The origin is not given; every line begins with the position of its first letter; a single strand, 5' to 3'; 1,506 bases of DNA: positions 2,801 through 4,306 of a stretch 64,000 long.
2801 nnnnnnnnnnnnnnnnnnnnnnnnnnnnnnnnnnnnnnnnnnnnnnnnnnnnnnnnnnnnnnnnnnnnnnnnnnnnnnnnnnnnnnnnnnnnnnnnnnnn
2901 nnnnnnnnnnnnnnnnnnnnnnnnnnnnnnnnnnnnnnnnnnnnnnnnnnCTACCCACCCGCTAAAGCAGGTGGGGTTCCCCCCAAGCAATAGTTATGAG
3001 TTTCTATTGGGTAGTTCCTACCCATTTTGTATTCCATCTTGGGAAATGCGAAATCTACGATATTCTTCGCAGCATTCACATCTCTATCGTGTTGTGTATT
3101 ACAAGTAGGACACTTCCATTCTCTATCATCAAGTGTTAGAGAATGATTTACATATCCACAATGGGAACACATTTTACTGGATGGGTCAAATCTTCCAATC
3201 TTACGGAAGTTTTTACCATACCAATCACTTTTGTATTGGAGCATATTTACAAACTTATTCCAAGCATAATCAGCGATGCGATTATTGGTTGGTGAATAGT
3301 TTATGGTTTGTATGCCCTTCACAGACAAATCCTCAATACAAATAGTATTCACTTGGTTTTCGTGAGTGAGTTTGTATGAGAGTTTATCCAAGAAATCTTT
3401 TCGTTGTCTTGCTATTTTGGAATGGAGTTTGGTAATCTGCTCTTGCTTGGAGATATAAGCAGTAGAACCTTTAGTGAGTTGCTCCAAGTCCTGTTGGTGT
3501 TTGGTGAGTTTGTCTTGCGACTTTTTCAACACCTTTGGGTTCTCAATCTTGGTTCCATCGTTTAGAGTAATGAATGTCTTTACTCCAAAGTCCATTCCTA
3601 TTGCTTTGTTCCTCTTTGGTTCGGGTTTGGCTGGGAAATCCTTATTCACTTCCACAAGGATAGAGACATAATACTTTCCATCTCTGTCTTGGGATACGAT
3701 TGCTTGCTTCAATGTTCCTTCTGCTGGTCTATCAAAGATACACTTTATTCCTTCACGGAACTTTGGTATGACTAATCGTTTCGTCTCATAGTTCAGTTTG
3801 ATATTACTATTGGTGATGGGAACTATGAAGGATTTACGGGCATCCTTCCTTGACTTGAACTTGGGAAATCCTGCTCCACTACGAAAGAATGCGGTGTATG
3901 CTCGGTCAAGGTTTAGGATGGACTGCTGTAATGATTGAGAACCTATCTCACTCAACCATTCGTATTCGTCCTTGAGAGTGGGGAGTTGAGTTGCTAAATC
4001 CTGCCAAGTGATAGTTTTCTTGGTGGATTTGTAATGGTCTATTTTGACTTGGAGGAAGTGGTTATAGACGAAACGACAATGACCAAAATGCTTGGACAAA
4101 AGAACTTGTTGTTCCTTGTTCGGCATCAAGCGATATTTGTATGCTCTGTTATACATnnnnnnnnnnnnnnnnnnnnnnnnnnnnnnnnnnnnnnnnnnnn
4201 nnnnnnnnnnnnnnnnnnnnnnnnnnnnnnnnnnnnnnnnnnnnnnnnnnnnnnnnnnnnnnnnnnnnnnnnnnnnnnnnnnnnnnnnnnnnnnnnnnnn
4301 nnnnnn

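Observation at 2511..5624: nadE is split by a 1321-bp TnpB-only IS element; near-identical 12-nt sequences flank the insertion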

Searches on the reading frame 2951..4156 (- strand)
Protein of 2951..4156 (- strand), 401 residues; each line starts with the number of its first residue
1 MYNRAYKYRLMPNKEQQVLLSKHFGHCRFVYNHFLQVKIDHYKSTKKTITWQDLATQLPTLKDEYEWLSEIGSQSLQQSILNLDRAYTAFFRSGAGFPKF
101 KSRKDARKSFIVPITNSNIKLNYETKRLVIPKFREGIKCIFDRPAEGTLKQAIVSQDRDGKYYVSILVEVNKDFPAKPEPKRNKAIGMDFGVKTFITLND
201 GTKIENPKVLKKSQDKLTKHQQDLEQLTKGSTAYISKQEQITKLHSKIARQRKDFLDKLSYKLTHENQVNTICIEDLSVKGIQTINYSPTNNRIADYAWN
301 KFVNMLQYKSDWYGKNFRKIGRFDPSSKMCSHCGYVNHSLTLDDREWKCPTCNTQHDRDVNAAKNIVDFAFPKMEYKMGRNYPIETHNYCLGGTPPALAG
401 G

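Call 4: search_protein_families(library=pfam, proteins=[window:2951-4156:-])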
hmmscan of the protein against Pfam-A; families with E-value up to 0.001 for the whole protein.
window:2951-4156:- (401 aa): 3 families
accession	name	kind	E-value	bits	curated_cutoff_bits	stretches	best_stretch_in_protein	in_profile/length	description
PF07282.18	Cas12f1-like_TNB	-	4e-24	85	26.3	1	299-366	1-60/60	Cas12f1-like, TNB domain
PF01385.25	OrfB_IS605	-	1.1e-23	84.2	30.5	1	165-284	1-118/120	Probable transposase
PF12323.14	HTH_OrfB_IS605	-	4e-19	68.3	21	1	1-47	1-47/47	Helix-turn-helix domain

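Call 15: find_related_loci(query=window:2951-4156:-, collection=viral_contigs, flank=3000)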
Query window:2951-4156:- (401 aa) in viral_contigs; peptide patterns used: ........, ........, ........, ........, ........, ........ (x = any residue, [..] = any of these).
18 stretches matched a pattern; 4 encode a relative of the query (tblastn E <= 1e-3); 4 distinct loci.
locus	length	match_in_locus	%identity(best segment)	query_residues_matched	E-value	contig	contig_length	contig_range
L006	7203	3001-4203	84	1-401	0e+0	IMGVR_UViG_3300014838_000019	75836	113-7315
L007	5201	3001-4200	81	1-401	0e+0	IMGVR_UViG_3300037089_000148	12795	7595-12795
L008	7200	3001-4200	81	1-401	0e+0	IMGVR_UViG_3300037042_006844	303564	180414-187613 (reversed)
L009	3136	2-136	96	357-401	6e-24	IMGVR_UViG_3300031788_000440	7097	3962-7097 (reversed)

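Call 16: search_dna_similar(query=window:2951-4156:-, collection=phages, mode=protein, max_rows=15)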
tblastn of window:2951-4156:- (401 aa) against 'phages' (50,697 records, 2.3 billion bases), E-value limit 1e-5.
Records with a match: 429; places in all: 662; records where one place covers at least 80% of the query: 392.
Best place of each record, by identity: <60% 429.
By first word of the organism name: Staphylococcus 98; Mycobacterium 44; Helicobacter 24; Lactobacillus 23; Bacillus 22; Bacteriophage 20; Streptococcus 18; Prevotella 15; Campylobacter 11; Ralstonia 11; and 45 more.
By host as written in the record: - 51; Staphylococcus aureus 31; Mycobacterium smegmatis mc2 155 29; Helicobacter pylori 15; Prevotella sp. 15; Lactobacillus plantarum 10; Streptococcus thermophilus 8; Mycobacterium smegmatis mc#155 8; and 146 more.
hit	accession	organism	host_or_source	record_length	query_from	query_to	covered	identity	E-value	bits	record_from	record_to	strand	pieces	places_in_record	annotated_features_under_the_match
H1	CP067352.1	Clostridioides phage ES-S-0173-01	Clostridioides sp. ES-S-0173-01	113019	4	367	91%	43.2%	3e-82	280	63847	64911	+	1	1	record has no annotation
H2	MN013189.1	Microcystis phage Mic1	Cyanobacteria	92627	1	371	93%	42.3%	6e-78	268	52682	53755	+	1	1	transposase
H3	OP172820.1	Parabacteroides phage PF672P2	Parabacteroides faecis DA672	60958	3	371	92%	41.9%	3e-84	286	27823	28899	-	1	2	hypothetical protein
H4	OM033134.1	Aeromonas phage phiA009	Aeromonas sp.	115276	4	367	91%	41.1%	7e-73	253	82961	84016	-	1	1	transposase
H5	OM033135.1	Aeromonas phage phiA019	Aeromonas sp.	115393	4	367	91%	41.1%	7e-73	253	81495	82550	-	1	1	transposase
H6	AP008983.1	Clostridium phage c-st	Clostridium botulinum type C strain ...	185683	4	371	92%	40.2%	3e-72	251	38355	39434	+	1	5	putative IS transposase (OrfB)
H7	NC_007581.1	Clostridium phage c-st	Clostridium botulinum type C strain ...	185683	4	371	92%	40.2%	3e-72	251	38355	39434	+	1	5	transposase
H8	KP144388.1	Geobacillus virus E3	failed fermentation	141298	3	367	91%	39.7%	2e-76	263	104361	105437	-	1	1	transposase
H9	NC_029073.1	Geobacillus virus E3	failed fermentation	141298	3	367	91%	39.7%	2e-76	263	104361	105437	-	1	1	transposase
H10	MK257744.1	Thermus phage YS40_Isch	Thermus thermophilus HB8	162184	4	383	95%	38.0%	2e-70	246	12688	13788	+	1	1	IS200/IS605 family transposase ISCsa5 | Transposase IS200 like protein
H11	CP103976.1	Clostridioides phage HGP05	Clostridioides difficile HGP05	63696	4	367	91%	39.5%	2e-75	260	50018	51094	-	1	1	record has no annotation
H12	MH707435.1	Bacillus phage BSP21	Bacillus subtilis KACC 17797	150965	1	371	93%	38.7%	2e-76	263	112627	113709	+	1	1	hypothetical protein: hypothetical protein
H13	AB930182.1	Bacillus phage SPG24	Bacillus subtilis G24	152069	1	371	93%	38.7%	2e-76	263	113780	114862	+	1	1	none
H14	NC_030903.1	Bacillus phage SPG24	Bacillus subtilis G24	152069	1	371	93%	38.7%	2e-76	263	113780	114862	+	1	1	transposase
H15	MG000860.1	Bacillus phage BSP9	Bacillus subtilis ATCC 15245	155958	1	371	93%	38.7%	2e-76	263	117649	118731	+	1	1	hypothetical protein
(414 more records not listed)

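Call 24: search_solved_structures(query=window:2951-4156:-, show_alignments=1)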
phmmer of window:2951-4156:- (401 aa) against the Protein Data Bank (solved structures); distinct sequences matched with E-value up to 0.001: 15.
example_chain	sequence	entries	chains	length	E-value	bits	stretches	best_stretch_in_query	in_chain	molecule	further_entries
9yyg_A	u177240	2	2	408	3.4e-70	240.3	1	2-367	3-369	AI-designed RNA-guided nuclease | AI-generated RNA-guided nuclease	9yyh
8bf8_A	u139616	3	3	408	3.2e-62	214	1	3-367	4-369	RNA-guided DNA endonuclease TnpB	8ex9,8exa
8h1j_A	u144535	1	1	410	3.3e-62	214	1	3-367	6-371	RNA-guided DNA endonuclease TnpB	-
8iaz_A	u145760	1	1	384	5.9e-37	130.8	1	4-368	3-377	Transposase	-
9j09_A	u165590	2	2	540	8e-27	97.5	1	149-370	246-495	Transposase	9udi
9jfo_A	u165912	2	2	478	9.6e-24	87.3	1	220-377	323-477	LaTranC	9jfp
9jfq_A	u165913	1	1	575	1.2e-23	87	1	221-377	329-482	LaTranC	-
23vu_A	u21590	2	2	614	2.1e-07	33.5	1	326-373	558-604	UnCas12m4a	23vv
8j12_A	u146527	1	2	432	1.1e-05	27.8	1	120-367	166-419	Transposase IS605 OrfB C-terminal domain-containing protein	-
8hr5_A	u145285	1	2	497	1.3e-05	27.6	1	162-367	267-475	Transposase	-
8j1j_A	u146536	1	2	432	3.6e-05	26.2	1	120-367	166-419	Transposase IS605 OrfB C-terminal domain-containing protein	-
9nzp_A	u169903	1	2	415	4.1e-05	26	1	148-367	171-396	IS200/IS605 family element transposase accessory protein TnpB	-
8j3r_A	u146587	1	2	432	4.7e-05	25.8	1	120-367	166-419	Transposase IS605 OrfB C-terminal domain-containing protein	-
7wju_A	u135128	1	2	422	0.0001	24.7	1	120-367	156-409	OrfB_Zn_ribbon domain-containing protein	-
8dzj_A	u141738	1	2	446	0.00012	24.5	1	120-367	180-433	OrfB_Zn_ribbon domain-containing protein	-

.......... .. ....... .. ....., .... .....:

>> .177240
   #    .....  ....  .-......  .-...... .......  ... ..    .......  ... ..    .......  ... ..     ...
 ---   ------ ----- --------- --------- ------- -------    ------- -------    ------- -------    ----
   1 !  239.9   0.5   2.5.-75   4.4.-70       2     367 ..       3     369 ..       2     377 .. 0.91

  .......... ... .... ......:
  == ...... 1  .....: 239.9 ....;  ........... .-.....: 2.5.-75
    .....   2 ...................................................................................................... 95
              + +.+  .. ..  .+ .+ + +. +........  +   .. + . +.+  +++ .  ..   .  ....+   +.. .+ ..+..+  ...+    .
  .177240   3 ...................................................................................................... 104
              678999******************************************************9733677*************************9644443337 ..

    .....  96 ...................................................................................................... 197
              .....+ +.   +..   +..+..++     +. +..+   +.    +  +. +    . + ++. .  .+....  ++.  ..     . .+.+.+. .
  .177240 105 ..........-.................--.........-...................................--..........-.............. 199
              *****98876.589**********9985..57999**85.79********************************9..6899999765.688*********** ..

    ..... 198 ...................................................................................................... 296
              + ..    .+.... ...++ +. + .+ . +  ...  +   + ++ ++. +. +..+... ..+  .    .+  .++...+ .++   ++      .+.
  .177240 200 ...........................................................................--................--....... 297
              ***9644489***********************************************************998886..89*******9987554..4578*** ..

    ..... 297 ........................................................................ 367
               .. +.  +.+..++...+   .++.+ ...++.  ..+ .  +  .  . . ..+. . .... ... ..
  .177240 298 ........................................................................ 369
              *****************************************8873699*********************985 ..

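Call 31: find_related_loci(query=window:2951-4156:-, collection=metagenome_contigs, flank=2500)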
Query window:2951-4156:- (401 aa) in metagenome_contigs; peptide patterns used: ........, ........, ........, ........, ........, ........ (x = any residue, [..] = any of these).
140 stretches matched a pattern; 31 encode a relative of the query (tblastn E <= 1e-3); 31 distinct loci.
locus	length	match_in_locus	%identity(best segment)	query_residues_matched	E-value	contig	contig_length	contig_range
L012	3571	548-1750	94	1-401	0e+0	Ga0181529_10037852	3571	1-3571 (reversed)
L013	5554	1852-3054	93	1-401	0e+0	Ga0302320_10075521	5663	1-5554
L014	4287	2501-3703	92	1-401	0e+0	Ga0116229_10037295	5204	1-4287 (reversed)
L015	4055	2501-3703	92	1-401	0e+0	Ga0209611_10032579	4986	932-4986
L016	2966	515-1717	92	1-401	0e+0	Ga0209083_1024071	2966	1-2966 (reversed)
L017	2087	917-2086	92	1-390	0e+0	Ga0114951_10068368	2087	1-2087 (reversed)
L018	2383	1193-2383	89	1-397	0e+0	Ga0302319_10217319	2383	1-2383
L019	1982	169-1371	85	1-401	0e+0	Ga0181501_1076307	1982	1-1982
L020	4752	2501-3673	87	1-389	0e+0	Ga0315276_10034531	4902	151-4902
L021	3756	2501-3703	84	1-401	0e+0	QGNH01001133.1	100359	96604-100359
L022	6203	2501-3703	81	1-401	0e+0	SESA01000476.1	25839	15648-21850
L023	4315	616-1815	82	1-401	0e+0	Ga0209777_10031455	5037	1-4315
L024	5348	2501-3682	77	1-400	0e+0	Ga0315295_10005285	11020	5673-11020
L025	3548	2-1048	88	43-389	0e+0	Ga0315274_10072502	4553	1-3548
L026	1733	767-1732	81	1-320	0e+0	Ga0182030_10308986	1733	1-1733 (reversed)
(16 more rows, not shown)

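Call 36: get_annotated_region(hit=H10, flank=1500)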
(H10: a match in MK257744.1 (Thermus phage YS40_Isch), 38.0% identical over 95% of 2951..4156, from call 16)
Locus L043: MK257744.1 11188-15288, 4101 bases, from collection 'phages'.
description: Thermus phage YS40_Isch, complete genome.
organism: Thermus phage YS40_Isch (NCBI taxid 2494333)
taxonomy: Viruses; Duplodnaviria; Heunggongvirae; Uroviricota; Caudoviricetes
host: Thermus thermophilus HB8; source: hot spring; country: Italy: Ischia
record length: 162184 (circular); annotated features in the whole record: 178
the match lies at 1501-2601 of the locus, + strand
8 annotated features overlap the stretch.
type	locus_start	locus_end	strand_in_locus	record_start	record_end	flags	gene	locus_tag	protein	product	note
CDS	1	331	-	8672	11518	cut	-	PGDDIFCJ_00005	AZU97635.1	portal protein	similar to portal protein YS40_003 in YP_874016.1; GeneID:4495919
CDS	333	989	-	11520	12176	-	-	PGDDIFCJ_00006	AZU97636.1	hypothetical protein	similar to hypothetical protein YS40_004 in YP_874017.1; GeneID:4495920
CDS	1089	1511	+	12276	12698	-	-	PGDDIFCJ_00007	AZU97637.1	Transposase IS200 like protein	-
CDS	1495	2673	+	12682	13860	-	-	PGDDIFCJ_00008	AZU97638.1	IS200/IS605 family transposase ISCsa5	-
CDS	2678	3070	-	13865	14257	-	-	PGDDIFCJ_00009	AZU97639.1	S-adenosylmethionine decarboxylase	similar to S-adenosylmethionine decarboxylase YS40_005 in YP_874018.1; GeneID:4495921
CDS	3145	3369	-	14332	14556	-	-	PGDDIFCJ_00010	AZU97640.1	hypothetical protein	similar to hypothetical protein YS40_006 in YP_874019.1; GeneID:4495922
CDS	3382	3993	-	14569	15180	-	-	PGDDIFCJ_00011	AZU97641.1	hypothetical protein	similar to hypothetical protein YS40_007 in YP_874020.1; GeneID:4495923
CDS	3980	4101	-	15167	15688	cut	-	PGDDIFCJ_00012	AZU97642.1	dUTPase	similar to dUTPase YS40_008 in YP_874021.1; GeneID:4495924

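Call 56: search_solved_structures(query=window:2951-4156:-, show_alignments=2, max_evalue=1e-50)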
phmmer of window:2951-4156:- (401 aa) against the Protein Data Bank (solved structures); distinct sequences matched with E-value up to 1e-50: 3.
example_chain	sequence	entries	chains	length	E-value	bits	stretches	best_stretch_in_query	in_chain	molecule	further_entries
9yyg_A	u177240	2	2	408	3.4e-70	240.3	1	2-367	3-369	AI-designed RNA-guided nuclease | AI-generated RNA-guided nuclease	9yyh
8bf8_A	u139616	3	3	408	3.2e-62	214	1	3-367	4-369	RNA-guided DNA endonuclease TnpB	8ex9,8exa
8h1j_A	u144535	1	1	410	3.3e-62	214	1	3-367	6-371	RNA-guided DNA endonuclease TnpB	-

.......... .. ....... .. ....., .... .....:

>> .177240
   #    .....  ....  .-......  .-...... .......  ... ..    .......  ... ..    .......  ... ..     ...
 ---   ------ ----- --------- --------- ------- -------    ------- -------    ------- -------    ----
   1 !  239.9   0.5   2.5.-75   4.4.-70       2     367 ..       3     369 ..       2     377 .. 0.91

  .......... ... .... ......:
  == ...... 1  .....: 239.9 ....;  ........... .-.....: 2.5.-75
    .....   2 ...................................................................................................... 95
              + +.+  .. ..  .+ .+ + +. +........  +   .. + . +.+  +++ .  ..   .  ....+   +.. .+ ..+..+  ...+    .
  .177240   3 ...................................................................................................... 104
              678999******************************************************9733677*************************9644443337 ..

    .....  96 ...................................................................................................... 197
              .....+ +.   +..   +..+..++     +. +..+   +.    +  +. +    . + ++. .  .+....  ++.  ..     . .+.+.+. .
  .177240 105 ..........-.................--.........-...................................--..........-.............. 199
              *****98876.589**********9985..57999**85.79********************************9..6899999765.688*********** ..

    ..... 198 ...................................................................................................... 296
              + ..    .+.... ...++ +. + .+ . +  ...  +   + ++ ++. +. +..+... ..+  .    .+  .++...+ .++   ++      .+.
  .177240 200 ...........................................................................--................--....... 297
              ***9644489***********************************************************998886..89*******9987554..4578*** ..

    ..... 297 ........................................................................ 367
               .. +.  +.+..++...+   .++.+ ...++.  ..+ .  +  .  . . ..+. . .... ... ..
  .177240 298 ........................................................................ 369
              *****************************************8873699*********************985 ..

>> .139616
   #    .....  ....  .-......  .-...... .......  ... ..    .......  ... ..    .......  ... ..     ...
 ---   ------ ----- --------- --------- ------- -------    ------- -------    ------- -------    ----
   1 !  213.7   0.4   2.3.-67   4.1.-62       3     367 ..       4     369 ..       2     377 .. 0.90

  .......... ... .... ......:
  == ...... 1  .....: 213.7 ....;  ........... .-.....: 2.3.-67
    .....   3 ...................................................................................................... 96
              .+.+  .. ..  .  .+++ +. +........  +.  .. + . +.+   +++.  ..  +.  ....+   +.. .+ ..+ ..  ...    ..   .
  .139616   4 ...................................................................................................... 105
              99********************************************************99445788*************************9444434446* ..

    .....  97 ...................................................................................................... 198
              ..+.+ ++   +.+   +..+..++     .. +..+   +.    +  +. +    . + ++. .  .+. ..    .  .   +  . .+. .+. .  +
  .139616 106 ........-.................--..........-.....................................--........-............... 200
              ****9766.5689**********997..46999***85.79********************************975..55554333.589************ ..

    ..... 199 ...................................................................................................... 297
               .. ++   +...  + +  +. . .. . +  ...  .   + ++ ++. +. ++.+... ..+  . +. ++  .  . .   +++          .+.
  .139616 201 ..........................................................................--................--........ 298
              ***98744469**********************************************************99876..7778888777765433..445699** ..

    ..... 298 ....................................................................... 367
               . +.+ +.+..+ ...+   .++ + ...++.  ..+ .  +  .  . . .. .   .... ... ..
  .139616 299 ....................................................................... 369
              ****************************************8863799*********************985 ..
